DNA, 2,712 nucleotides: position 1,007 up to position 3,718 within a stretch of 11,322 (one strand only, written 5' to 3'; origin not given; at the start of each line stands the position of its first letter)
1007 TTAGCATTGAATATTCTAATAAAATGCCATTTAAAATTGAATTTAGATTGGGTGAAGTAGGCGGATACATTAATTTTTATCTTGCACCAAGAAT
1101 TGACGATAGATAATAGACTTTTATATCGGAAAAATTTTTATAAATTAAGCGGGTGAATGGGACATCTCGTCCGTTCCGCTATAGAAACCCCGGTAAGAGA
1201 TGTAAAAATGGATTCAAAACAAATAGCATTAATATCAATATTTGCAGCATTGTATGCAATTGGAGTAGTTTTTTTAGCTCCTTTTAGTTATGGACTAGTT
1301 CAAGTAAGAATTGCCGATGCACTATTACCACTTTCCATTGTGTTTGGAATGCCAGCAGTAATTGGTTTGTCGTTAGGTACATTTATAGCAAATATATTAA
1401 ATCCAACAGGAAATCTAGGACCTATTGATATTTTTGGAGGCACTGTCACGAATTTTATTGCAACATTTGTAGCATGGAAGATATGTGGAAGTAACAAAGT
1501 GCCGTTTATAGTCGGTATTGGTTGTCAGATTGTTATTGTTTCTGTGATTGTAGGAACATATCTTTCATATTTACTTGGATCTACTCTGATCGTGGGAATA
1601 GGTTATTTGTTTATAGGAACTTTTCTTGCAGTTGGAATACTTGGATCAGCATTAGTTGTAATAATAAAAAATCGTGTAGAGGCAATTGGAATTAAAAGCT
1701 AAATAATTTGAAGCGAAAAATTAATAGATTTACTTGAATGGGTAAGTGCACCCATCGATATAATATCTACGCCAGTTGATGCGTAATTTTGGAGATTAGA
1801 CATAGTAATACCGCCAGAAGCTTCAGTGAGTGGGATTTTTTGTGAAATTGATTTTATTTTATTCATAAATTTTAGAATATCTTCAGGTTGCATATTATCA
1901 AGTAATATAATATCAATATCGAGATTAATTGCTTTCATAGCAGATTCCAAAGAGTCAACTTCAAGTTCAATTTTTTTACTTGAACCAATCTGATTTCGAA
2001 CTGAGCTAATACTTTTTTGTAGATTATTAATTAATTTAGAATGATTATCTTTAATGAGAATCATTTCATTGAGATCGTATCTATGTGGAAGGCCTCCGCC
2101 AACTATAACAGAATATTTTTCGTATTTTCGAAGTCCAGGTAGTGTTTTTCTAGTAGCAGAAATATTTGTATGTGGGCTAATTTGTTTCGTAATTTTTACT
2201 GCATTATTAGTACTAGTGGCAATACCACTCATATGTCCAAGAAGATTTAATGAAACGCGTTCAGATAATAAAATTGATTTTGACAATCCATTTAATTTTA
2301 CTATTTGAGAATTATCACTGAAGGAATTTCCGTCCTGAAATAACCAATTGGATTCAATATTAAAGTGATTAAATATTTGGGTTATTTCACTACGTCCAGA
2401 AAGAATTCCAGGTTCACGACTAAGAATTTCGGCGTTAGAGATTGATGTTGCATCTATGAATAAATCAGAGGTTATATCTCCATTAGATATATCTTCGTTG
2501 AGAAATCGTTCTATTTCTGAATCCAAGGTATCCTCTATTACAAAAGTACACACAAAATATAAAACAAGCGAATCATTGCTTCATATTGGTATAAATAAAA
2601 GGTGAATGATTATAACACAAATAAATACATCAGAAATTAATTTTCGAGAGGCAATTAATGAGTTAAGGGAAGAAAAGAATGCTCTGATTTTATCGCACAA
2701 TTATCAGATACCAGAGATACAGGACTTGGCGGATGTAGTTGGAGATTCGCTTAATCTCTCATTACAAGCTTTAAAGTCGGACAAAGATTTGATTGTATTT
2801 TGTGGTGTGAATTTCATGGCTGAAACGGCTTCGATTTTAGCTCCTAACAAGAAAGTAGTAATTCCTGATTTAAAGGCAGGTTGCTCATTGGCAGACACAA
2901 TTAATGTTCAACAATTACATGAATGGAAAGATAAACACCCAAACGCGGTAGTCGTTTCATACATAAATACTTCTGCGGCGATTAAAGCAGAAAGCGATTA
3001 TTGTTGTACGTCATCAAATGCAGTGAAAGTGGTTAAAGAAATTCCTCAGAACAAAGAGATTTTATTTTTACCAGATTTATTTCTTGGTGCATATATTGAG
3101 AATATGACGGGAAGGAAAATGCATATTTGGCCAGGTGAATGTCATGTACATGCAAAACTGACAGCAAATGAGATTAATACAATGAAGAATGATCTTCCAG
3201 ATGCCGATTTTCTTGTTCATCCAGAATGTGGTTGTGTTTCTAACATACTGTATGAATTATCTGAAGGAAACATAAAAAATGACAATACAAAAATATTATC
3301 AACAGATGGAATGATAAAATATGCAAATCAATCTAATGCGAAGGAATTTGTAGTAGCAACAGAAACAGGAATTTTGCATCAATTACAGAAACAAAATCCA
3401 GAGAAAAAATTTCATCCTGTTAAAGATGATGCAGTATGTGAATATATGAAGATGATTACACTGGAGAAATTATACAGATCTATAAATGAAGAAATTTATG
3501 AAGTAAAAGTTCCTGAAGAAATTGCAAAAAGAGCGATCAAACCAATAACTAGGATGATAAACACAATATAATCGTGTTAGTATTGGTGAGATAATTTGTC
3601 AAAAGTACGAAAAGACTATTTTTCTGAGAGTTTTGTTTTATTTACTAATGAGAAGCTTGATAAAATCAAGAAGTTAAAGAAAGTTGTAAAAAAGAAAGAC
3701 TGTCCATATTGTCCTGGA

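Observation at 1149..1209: GC-rich, pseudoknot-capable leader that can sequester the ribosome-binding region of an archaeal QueT-family gene: candidate riboswitch-like element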

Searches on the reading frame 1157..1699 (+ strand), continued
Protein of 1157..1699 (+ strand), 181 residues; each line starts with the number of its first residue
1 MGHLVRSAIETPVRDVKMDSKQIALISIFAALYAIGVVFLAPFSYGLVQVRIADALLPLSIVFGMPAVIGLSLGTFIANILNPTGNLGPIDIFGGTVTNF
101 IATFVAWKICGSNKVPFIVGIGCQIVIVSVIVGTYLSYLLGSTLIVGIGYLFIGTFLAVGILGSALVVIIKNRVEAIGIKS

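Call 60: find_homologous_proteins(query=L006:1501-2025:+, max_evalue=1e-8)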
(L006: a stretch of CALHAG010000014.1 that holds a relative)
Query L006:1501-2025:+ (175 aa): 26 proteins with E <= 1e-8 among 811 candidates.
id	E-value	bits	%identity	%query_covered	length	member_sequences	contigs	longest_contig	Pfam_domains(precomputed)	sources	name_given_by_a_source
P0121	1.5e-100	352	99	100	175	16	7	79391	PF06177.17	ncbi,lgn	ncbi:MAG: QueT transporter family protein [Candidatus Caldarchaeum sp.]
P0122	5.6e-87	308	83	99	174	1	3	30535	PF06177.17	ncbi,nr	ncbi:MAG: QueT transporter family protein [Candidatus Caldarchaeum sp.]|nr:QueT transporter family p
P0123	1.4e-84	300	79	99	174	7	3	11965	PF06177.17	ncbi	ncbi:MAG: QueT transporter family protein [Candidatus Caldarchaeum sp.]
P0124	1.1e-81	291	79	100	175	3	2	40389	PF06177.17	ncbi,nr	ncbi:MAG: QueT transporter family protein [Candidatus Caldarchaeum sp.]|nr:QueT transporter family p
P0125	5.2e-81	288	77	99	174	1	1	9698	PF06177.17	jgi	-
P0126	5.9e-81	288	79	99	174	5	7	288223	PF06177.17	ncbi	ncbi:MAG: QueT transporter family protein [Candidatus Caldarchaeum sp.]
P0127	3.8e-76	273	75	100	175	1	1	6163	PF06177.17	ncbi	-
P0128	4.9e-74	266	74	97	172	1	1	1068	PF06177.17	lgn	-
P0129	2.8e-73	263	71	97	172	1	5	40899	PF06177.17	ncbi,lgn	ncbi:MAG: QueT transporter family protein [Nitrososphaerota archaeon]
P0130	5.8e-73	262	73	98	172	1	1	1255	PF06177.17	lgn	-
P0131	1.3e-71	258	72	97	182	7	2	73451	PF06177.17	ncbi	-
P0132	3.1e-71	257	71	97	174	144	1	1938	PF06177.17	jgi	jgi:uncharacterized membrane protein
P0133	6.1e-71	256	71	98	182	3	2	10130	PF06177.17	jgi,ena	-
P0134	3.0e-70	253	71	97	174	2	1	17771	PF06177.17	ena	-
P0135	1.4e-69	251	68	97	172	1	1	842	PF06177.17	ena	-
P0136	1.9e-68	248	68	97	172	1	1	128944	PF06177.17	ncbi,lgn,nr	ncbi:hypothetical protein HRbin01_00251 [archaeon HR01]|nr:hypothetical protein HRbin01_00251 [archa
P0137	2.1e-68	247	69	97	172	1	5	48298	PF06177.17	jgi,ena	jgi:uncharacterized membrane protein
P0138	1.9e-67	244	66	97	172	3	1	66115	PF06177.17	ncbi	-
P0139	1.5e-66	241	68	99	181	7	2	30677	PF06177.17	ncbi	ncbi:MAG: QueT transporter family protein [Candidatus Caldarchaeum sp.]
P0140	1.9e-58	215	61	98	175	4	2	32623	PF06177.17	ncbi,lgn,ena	-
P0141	3.8e-53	198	75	69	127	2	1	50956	PF06177.17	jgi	jgi:uncharacterized membrane protein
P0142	5.3e-48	181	79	64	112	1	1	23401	PF06177.17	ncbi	ncbi:MAG: QueT transporter family protein, partial [Candidatus Caldarchaeum sp.]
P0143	2.0e-42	163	56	83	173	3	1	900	PF06177.17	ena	-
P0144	7.9e-39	151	50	97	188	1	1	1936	PF06177.17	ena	-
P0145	2.6e-30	123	47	94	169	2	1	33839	PF06177.17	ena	-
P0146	3.1e-25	107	52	74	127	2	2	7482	PF06177.17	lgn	-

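Call 61: find_encoding_contigs(protein=P0136, flank=600, max_places=2)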
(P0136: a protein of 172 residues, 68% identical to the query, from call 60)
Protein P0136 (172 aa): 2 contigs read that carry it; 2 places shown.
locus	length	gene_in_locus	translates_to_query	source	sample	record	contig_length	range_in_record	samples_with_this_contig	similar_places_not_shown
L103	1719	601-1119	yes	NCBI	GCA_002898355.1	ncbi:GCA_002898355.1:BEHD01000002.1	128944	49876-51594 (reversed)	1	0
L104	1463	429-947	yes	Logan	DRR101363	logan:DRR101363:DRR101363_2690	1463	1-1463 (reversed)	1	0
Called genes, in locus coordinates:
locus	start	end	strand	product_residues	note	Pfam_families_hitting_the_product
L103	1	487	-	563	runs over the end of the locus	PF23545:Zn_ribbon_HMPTM, PF04055:Radical_SAM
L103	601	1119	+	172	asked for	PF06177:QueT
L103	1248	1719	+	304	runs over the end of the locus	-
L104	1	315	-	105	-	?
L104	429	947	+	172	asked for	PF06177:QueT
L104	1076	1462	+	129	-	?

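Call 62: find_encoding_contigs(protein=P0140, flank=600, max_places=2)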
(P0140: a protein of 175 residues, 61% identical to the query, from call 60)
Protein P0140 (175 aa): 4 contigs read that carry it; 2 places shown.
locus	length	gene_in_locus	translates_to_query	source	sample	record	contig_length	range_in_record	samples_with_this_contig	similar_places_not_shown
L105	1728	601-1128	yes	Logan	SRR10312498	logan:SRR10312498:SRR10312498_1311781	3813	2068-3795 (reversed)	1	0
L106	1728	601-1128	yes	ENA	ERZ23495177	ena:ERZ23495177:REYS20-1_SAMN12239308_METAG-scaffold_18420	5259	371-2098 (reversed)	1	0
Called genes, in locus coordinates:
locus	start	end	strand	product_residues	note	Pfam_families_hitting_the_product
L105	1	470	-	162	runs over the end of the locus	?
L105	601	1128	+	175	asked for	PF06177:QueT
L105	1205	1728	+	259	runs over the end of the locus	PF01978:TrmB, PF11495:TrmB_EBD_N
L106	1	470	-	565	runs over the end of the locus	PF23545:Zn_ribbon_HMPTM, PF04055:Radical_SAM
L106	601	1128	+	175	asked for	PF06177:QueT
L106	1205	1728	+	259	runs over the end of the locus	PF01978:TrmB, PF11495:TrmB_EBD_N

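Call 63: find_encoding_contigs(protein=P0145, flank=600, max_places=2)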
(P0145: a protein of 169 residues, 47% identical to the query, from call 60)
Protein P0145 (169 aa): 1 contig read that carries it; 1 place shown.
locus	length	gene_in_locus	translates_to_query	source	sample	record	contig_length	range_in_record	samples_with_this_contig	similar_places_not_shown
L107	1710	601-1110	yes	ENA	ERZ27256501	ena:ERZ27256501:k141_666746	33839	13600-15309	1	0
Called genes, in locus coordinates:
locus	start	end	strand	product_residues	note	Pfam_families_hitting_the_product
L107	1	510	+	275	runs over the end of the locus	PF00248:Aldo_ket_red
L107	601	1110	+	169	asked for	PF06177:QueT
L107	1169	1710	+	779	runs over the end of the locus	PF00133:tRNA-synt_1, PF09334:tRNA-synt_1g, PF08264:Anticodon_1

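Call 78: find_homologous_proteins(query=L107:601-1107:+, max_evalue=1e-10)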
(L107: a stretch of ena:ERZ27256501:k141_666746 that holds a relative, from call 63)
Query L107:601-1107:+ (169 aa): 464 proteins with E <= 1e-10 among 2521 candidates; the best 120 are listed.
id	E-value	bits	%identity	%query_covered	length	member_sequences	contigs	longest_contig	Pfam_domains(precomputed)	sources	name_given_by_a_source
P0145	5.0e-98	343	100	100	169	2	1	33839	PF06177.17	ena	-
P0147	8.6e-87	307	86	100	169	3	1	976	PF06177.17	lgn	-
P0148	7.5e-84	297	85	100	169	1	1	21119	PF06177.17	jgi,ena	jgi:uncharacterized membrane protein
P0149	7.1e-78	278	87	89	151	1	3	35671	PF06177.17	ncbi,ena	-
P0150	2.4e-74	266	75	100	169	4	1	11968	PF06177.17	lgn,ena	-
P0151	1.6e-68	247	70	99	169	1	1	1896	PF06177.17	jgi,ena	-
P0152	2.4e-68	247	74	85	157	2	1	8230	PF06177.17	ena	-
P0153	1.3e-60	222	67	98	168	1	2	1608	PF06177.17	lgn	-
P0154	5.1e-60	220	68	82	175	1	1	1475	PF06177.17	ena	-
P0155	3.2e-59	217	66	83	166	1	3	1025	PF06177.17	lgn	-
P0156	5.2e-59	217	66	99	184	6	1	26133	PF06177.17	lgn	-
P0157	8.8e-58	213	61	98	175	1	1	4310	PF06177.17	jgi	jgi:uncharacterized membrane protein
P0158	5.1e-57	210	67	97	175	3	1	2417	PF06177.17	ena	-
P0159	5.4e-57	210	69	82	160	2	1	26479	PF06177.17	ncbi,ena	-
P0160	1.1e-56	209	65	96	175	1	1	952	PF06177.17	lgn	-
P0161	2.2e-56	208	61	99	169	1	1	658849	PF06177.17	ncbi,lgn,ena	-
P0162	3.3e-56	207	65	98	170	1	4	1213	PF06177.17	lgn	-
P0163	3.6e-56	207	63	98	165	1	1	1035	PF06177.17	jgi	-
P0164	3.9e-56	207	60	99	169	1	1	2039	PF06177.17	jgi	-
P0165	4.9e-56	207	64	100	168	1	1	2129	PF06177.17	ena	-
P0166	1.5e-55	205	66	97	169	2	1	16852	PF06177.17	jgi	jgi:uncharacterized membrane protein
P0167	2.4e-55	205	67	82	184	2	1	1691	PF06177.17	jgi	-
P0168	6.7e-55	203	64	98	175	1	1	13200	PF06177.17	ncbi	-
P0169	9.4e-55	203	63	99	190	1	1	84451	PF06177.17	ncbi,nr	ncbi:MAG: QueT transporter family protein [Thaumarchaeota archaeon]|nr:QueT transporter family prote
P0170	1.8e-54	202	63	99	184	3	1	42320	PF06177.17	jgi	jgi:uncharacterized membrane protein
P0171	1.8e-54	202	62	99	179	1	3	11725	PF06177.17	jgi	jgi:uncharacterized membrane protein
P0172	3.0e-54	201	62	100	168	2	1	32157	PF06177.17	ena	-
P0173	3.3e-54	201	61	99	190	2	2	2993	PF06177.17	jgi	jgi:uncharacterized membrane protein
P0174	9.7e-54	199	62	96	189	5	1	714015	PF06177.17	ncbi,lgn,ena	-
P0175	9.7e-54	199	61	98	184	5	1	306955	PF06177.17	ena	-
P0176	1.3e-53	199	64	98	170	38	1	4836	PF06177.17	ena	-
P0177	1.9e-53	198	60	98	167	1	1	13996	PF06177.17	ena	-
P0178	2.8e-53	198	60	99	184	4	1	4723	PF06177.17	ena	-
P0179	7.7e-53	196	62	100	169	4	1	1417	PF06177.17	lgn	-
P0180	1.4e-52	196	61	98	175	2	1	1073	PF06177.17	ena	-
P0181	2.2e-52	195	68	91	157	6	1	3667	PF06177.17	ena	-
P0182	2.7e-52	195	61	97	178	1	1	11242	PF06177.17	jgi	jgi:uncharacterized membrane protein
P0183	2.9e-52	195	69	87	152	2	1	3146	PF06177.17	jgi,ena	-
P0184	3.1e-52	194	57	100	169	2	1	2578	PF06177.17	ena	-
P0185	3.5e-52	194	64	96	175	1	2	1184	PF06177.17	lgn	-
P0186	4.3e-52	194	60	99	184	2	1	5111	PF06177.17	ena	-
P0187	5.1e-52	194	61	96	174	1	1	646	PF06177.17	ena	-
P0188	6.7e-52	193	66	80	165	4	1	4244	PF06177.17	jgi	jgi:uncharacterized membrane protein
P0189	9.5e-52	193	68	91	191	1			PF06177.17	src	-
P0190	1.3e-51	192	60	96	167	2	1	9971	PF06177.17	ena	-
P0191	1.6e-51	192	60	97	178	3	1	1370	PF06177.17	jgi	jgi:uncharacterized membrane protein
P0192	2.4e-51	192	59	99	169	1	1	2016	PF06177.17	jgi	jgi:uncharacterized membrane protein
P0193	4.8e-51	191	61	97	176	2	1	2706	PF06177.17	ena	-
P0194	6.2e-51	190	61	97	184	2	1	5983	PF06177.17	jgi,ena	-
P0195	8.0e-51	190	58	98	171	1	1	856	PF06177.17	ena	-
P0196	2.0e-50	189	58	97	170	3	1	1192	PF06177.17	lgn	-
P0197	2.1e-50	189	63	95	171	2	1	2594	PF06177.17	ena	-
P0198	7.9e-50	187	58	99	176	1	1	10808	PF06177.17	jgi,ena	-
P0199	1.2e-49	186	57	99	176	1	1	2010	PF06177.17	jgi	jgi:uncharacterized membrane protein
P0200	1.3e-49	186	57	93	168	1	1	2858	PF06177.17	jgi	jgi:uncharacterized membrane protein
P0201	1.4e-49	186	57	95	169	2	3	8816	PF06177.17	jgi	jgi:uncharacterized membrane protein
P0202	3.3e-49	185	63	82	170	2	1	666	PF06177.17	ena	-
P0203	4.6e-49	184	60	96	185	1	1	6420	PF06177.17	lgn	-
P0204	6.6e-49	184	59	99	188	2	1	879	PF06177.17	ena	-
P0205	7.0e-49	184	58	92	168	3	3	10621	PF06177.17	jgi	jgi:uncharacterized membrane protein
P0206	7.2e-49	184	65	92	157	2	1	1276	PF06177.17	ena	-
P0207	1.9e-48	182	56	99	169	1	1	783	PF06177.17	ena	-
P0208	2.3e-48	182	63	92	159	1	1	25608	PF06177.17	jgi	jgi:uncharacterized membrane protein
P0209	2.5e-48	182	55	99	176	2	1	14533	PF06177.17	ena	-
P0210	2.6e-48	182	59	97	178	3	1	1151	PF06177.17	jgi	-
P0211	4.5e-48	181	57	99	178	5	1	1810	PF06177.17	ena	-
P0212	6.2e-48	181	67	87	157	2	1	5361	PF06177.17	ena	-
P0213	7.6e-48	180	57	99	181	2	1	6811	PF06177.17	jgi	-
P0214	1.5e-47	179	56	99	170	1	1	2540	PF06177.17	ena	-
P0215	2.2e-47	179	55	96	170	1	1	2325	PF06177.17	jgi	-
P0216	2.8e-47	178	59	96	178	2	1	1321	PF06177.17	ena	-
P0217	2.9e-47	178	56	100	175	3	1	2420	PF06177.17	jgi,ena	-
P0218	3.3e-47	178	57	95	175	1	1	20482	PF06177.17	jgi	jgi:uncharacterized membrane protein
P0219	5.9e-47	177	55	100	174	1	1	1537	PF06177.17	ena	-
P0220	6.2e-47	177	64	89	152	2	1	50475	PF06177.17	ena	-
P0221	6.6e-47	177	55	100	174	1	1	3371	PF06177.17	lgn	-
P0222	6.7e-47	177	56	98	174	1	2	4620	PF06177.17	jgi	-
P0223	7.2e-47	177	55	100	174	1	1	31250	PF06177.17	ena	-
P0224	9.7e-47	177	55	100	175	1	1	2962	PF06177.17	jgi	jgi:uncharacterized membrane protein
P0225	1.1e-46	176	54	99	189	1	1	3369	PF06177.17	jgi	jgi:uncharacterized membrane protein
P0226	1.6e-46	176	54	100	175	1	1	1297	PF06177.17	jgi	jgi:uncharacterized membrane protein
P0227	1.7e-46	176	54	99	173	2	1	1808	PF06177.17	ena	-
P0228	1.9e-46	176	56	96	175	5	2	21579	PF06177.17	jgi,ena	jgi:uncharacterized membrane protein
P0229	2.9e-46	175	54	100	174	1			PF06177.17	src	-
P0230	3.4e-46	175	57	97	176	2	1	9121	PF06177.17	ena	-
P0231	4.5e-46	174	58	99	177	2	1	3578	PF06177.17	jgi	jgi:uncharacterized membrane protein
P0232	4.9e-46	174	56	98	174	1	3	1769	PF06177.17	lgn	-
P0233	5.5e-46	174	55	99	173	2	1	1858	PF06177.17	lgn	-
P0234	6.5e-46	174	55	100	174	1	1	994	PF06177.17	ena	-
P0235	6.5e-46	174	53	98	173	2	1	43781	PF06177.17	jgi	jgi:uncharacterized membrane protein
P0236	1.1e-45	173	56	98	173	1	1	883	PF06177.17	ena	-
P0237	1.1e-45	173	57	98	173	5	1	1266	PF06177.17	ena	-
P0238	1.2e-45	173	56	96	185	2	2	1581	PF06177.17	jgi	jgi:uncharacterized membrane protein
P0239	1.4e-45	173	57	96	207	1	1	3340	PF06177.17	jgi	jgi:uncharacterized membrane protein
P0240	1.4e-45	173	55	99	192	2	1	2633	PF06177.17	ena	-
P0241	2.7e-45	172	58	82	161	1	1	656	PF06177.17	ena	-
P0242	2.8e-45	172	54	100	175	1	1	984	PF06177.17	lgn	-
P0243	3.6e-45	172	54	100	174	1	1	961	PF06177.17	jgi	-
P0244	4.3e-45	171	54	96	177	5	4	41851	PF06177.17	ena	-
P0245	9.9e-45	170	55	96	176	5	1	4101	PF06177.17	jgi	jgi:uncharacterized membrane protein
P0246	1.6e-44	169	69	78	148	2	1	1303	PF06177.17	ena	-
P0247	2.0e-44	169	55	98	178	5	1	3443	PF06177.17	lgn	-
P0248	3.5e-44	168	56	93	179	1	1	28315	PF06177.17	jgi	jgi:uncharacterized membrane protein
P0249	3.5e-44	168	54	100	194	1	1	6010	PF06177.17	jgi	jgi:uncharacterized membrane protein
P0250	3.5e-44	168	54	100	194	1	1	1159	PF06177.17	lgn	-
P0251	5.9e-44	168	54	100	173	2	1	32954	PF06177.17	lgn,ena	-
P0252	7.5e-44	167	55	96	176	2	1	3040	PF06177.17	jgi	jgi:uncharacterized membrane protein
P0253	8.3e-44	167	55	84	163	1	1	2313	PF06177.17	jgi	-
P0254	1.7e-43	166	56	90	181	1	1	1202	PF06177.17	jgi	-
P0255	2.8e-43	165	52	99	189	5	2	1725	PF06177.17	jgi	-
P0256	4.9e-43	165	56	98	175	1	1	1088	PF06177.17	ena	-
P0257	5.3e-43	165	56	96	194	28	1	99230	PF06177.17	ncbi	ncbi:MAG: QueT transporter family protein [Nitrososphaerales archaeon]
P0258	9.0e-43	164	51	100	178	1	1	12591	PF06177.17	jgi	jgi:uncharacterized membrane protein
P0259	1.3e-42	163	54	96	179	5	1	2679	PF06177.17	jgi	jgi:uncharacterized membrane protein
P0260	1.7e-42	163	55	96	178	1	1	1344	PF06177.17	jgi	jgi:uncharacterized membrane protein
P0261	2.1e-42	163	54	98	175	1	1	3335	PF06177.17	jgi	jgi:uncharacterized membrane protein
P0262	2.9e-42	162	53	100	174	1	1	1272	PF06177.17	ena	-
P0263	5.3e-42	161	54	98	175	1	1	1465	PF06177.17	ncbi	-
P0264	5.4e-42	161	55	95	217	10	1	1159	PF06177.17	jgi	jgi:uncharacterized membrane protein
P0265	5.7e-42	161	54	95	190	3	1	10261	PF06177.17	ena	-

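Call 79: find_encoding_contigs(protein=P0161, flank=10000, max_places=3)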
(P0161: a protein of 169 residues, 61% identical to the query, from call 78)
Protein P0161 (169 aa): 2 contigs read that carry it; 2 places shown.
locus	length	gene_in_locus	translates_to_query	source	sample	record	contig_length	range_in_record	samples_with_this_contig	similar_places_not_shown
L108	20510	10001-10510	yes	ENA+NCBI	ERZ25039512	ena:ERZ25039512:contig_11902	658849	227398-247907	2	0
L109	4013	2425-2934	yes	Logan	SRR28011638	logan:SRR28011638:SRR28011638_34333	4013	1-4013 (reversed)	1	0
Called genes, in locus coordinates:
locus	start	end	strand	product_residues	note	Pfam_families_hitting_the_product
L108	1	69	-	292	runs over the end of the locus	PF02775:TPP_enzyme_C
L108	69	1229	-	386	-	PF01855:POR_N, PF02780:Transketolase_C, PF17147:PFOR_II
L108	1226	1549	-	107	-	PF13183:Fer4_8 (faint), PF00037:Fer4 (faint), PF12837:Fer4_6 (faint), PF13237:Fer4_10 (weak), PF12838:Fer4_7, PF13187:Fer4_9 (weak), PF13484:Fer4_16 (faint)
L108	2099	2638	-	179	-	PF01558:POR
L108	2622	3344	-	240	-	PF02775:TPP_enzyme_C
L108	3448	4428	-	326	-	PF01855:POR_N, PF02780:Transketolase_C (weak), PF17147:PFOR_II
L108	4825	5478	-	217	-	PF00696:AA_kinase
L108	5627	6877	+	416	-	PF03463:eRF1_1, PF18854:baeRF_family10, PF03464:eRF1_2, PF18859:acVLRF1, PF03465:eRF1_3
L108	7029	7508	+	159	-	-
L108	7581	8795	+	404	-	PF00009:GTP_EFTU (faint), PF01926:MMR_HSR1, PF02421:FeoB_N (weak), PF08438:YGR210-like_G4, PF02824:TGS (weak)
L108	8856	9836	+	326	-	PF18689:PriX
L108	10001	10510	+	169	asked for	PF06177:QueT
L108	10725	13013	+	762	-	PF00133:tRNA-synt_1, PF09334:tRNA-synt_1g, PF08264:Anticodon_1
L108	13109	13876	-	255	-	PF00248:Aldo_ket_red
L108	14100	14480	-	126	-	-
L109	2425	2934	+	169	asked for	PF06177:QueT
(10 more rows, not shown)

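Call 80: find_encoding_contigs(protein=P0174, flank=10000, max_places=3)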
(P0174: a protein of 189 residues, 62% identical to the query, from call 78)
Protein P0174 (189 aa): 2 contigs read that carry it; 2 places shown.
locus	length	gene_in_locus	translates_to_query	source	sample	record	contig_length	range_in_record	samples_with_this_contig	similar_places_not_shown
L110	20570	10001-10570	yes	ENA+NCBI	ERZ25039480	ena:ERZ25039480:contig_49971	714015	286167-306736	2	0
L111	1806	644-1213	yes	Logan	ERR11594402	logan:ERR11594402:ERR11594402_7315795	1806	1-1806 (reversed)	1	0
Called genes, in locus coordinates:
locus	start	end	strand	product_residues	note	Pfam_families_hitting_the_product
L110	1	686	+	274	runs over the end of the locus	PF01555:N6_N4_Mtase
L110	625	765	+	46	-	PF01555:N6_N4_Mtase (weak)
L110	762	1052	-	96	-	-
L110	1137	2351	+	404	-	PF01406:tRNA-synt_1e, PF00749:tRNA-synt_1c (faint), PF09334:tRNA-synt_1g, PF00133:tRNA-synt_1, PF09334:tRNA-synt_1g, PF01921:tRNA-synt_1f (weak), PF09190:DALR_2 (faint)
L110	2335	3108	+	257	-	PF00583:Acetyltransf_1 (faint), PF13508:Acetyltransf_7 (weak)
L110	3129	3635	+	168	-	-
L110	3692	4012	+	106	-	-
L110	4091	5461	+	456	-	PF13660:DUF4147, PF05161:MOFRL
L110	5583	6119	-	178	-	PF00696:AA_kinase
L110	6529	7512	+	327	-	PF03463:eRF1_1, PF18854:baeRF_family10 (weak), PF03464:eRF1_2, PF18859:acVLRF1, PF03465:eRF1_3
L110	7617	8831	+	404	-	PF00009:GTP_EFTU (faint), PF01926:MMR_HSR1, PF02421:FeoB_N (weak), PF08438:YGR210-like_G4, PF02824:TGS (weak)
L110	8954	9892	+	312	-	PF26466:DNA_primase_lrg_N (weak), PF18689:PriX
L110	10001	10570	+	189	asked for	PF06177:QueT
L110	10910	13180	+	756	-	PF00133:tRNA-synt_1, PF09334:tRNA-synt_1g, PF13603:tRNA-synt_1_2 (faint), PF08264:Anticodon_1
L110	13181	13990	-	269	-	PF00248:Aldo_ket_red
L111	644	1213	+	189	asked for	PF06177:QueT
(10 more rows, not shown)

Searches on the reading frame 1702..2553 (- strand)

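Call 6: search_protein_families(library=pfam, proteins=[window:1702-2553:-])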
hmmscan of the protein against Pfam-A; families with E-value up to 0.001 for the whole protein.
window:1702-2553:- (284 aa): 2 families
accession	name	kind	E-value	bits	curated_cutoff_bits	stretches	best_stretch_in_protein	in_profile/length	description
PF01729.25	QRPTase_C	-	9.3e-52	175.6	23.1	1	111-282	1-169/169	Quinolinate phosphoribosyl transferase, C-terminal domain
PF02749.22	QRPTase_N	-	1.9e-15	57.2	27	1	26-109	1-82/82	Quinolinate phosphoribosyl transferase, N-terminal domain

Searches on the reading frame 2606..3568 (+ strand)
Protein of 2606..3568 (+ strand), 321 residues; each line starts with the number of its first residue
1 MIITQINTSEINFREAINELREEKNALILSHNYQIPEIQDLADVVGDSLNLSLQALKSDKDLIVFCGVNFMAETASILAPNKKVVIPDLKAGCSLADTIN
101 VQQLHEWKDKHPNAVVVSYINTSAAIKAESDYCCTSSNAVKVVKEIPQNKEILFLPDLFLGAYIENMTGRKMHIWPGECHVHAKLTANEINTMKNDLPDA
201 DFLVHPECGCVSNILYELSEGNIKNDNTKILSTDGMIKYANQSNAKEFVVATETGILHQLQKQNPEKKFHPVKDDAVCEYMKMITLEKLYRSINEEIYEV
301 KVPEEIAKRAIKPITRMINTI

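Call 6: search_protein_families(library=pfam, proteins=[window:2606-3568:+])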
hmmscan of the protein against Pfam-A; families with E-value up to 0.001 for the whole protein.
window:2606-3568:+ (321 aa): 1 family
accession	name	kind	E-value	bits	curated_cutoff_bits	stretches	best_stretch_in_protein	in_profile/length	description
PF02445.21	NadA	-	2.7e-118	394.8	27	1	16-318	2-294/295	Quinolinate synthetase A protein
